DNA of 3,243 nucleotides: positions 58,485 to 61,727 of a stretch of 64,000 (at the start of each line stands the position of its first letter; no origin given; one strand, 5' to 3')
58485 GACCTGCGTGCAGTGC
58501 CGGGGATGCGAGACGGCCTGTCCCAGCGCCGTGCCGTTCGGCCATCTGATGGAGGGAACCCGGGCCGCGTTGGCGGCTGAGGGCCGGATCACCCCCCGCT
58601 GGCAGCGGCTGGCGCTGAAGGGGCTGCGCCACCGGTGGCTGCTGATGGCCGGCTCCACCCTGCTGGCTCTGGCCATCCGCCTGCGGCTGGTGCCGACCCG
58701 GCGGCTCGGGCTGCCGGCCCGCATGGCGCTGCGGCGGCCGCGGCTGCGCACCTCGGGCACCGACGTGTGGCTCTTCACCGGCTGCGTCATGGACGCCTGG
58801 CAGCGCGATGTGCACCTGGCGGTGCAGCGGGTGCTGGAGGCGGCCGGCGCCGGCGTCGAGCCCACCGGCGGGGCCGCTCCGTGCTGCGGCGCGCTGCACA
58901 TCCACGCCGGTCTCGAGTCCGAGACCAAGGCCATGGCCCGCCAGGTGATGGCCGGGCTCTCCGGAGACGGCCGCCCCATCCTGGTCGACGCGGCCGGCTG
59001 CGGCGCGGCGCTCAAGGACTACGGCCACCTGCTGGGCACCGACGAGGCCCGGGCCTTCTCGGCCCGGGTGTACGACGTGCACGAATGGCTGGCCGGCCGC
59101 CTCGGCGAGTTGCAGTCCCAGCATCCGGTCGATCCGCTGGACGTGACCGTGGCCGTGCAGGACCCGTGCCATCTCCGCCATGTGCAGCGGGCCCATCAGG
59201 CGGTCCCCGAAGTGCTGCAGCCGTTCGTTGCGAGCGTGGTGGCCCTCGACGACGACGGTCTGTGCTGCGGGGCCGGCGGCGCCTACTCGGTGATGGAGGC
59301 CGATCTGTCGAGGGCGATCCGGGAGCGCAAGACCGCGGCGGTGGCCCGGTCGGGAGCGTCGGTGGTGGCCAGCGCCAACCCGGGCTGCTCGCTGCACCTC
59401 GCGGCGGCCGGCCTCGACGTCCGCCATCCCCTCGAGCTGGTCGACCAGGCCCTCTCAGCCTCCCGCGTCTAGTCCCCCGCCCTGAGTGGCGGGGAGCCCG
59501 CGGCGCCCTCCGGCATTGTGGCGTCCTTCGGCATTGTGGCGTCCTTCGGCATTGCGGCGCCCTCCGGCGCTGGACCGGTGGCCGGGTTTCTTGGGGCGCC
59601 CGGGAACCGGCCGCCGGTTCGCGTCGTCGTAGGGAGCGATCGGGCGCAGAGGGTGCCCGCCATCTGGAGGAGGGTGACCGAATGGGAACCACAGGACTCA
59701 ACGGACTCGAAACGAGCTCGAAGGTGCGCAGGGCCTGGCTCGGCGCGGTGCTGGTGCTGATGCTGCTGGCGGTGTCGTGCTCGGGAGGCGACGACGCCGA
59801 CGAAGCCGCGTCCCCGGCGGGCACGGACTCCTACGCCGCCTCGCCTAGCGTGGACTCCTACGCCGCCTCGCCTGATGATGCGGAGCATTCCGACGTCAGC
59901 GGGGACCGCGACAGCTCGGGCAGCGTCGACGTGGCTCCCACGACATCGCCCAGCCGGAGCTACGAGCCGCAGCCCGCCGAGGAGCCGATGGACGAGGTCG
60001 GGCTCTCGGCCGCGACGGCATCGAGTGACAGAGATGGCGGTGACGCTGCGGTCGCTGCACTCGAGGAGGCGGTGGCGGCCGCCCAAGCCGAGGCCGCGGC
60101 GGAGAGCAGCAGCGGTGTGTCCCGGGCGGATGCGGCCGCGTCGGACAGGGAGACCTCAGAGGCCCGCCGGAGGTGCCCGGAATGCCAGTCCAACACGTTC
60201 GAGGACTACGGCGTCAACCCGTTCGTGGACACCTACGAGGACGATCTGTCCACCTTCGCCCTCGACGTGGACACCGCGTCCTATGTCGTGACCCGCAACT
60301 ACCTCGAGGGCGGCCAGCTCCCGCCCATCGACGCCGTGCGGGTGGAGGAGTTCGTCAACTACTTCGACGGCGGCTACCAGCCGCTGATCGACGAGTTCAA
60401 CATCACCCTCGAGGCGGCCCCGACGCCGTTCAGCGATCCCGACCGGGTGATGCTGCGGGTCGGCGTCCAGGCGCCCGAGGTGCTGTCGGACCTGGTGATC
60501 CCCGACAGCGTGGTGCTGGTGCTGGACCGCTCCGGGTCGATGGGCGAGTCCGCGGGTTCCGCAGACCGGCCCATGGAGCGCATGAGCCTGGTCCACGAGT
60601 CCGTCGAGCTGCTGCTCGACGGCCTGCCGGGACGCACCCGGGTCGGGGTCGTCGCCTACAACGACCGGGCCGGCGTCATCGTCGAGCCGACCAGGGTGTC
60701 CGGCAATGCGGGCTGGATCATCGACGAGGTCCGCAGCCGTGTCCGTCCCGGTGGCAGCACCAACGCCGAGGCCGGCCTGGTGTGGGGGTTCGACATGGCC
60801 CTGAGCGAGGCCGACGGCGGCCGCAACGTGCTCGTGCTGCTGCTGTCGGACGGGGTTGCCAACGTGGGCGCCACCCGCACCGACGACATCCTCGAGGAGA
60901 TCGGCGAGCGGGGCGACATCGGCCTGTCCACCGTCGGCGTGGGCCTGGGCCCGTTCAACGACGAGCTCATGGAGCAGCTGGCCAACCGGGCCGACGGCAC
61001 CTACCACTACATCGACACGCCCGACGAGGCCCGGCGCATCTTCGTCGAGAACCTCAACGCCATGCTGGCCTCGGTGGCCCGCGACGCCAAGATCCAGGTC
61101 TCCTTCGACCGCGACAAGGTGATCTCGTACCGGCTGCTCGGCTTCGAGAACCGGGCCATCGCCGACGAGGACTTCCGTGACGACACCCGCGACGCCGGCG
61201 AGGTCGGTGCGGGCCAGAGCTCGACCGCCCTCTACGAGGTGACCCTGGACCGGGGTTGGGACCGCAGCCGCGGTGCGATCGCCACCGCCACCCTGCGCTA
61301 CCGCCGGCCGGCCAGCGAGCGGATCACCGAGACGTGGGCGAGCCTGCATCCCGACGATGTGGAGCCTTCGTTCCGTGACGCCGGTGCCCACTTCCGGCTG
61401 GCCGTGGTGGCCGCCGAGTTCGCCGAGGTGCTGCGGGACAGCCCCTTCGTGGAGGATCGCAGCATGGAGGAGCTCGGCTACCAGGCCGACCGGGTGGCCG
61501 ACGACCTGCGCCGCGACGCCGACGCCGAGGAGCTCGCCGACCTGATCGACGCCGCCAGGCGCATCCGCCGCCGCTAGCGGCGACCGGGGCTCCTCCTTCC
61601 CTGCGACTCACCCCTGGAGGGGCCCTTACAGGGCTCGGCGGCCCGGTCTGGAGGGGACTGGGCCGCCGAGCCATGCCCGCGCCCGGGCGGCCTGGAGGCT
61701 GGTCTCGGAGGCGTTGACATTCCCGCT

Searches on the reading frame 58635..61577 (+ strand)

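Call 95: search_protein_families(library=pfam, proteins=[window:58635-61577:+], max_evalue=0.0001)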
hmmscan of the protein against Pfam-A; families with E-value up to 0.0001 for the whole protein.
window:58635-61577:+ (980 aa): 4 families
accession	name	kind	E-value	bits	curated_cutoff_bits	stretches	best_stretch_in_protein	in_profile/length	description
PF12034.13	YfbK_C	-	1.4e-31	110.6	25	1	810-975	2-182/184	Uncharacterized protein YfbK, C-terminal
PF12450.13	vWF_A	-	8e-24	83.9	25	1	518-605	3-92/94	von Willebrand factor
PF00092.34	VWA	-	1e-12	49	23.8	1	626-796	2-165/174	von Willebrand factor type A domain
PF13519.12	VWA_2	-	3.1e-10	41.1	27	1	626-740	1-106/107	von Willebrand factor type A domain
